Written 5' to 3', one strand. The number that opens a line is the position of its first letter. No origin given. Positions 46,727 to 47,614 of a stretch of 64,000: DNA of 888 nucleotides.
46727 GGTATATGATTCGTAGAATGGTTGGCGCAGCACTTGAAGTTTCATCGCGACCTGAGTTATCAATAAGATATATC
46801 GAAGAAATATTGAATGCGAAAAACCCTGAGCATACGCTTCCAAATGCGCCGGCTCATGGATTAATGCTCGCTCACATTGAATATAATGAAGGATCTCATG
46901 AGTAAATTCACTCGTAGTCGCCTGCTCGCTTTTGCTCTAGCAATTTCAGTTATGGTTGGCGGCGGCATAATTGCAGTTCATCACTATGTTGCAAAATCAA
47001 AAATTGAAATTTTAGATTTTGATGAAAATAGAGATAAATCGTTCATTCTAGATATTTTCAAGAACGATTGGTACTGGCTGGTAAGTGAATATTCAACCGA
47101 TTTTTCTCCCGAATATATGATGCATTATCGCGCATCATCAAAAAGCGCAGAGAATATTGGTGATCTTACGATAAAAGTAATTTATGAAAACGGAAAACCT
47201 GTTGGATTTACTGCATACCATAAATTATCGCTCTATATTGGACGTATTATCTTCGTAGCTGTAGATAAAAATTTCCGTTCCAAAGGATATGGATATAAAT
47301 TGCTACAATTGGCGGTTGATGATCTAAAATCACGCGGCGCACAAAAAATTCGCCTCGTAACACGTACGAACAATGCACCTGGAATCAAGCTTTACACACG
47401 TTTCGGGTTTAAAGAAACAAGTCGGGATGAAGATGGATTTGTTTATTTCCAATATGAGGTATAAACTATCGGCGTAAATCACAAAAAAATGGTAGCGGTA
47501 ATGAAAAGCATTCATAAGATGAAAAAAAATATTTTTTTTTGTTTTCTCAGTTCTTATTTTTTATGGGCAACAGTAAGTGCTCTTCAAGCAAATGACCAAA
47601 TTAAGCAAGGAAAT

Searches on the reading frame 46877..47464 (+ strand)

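Call 72: search_protein_families(library=pfam, proteins=[window:46877-47464:+], max_evalue=0.001)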
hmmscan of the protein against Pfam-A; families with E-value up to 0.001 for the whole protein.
window:46877-47464:+ (195 aa): 4 families
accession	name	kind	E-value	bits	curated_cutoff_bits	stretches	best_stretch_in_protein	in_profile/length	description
PF00583.31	Acetyltransf_1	-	7.9e-19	68.5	20.7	1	65-178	4-116/116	Acetyltransferase (GNAT) family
PF13508.13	Acetyltransf_7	-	1e-12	48.7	27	1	101-180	7-84/84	Acetyltransferase (GNAT) domain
PF13673.13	Acetyltransf_10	-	1.6e-09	38.2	23.6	1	90-186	24-117/128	Acetyltransferase (GNAT) domain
PF08445.16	FR47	-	1.3e-08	35.2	22.1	1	117-181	17-80/86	FR47-like protein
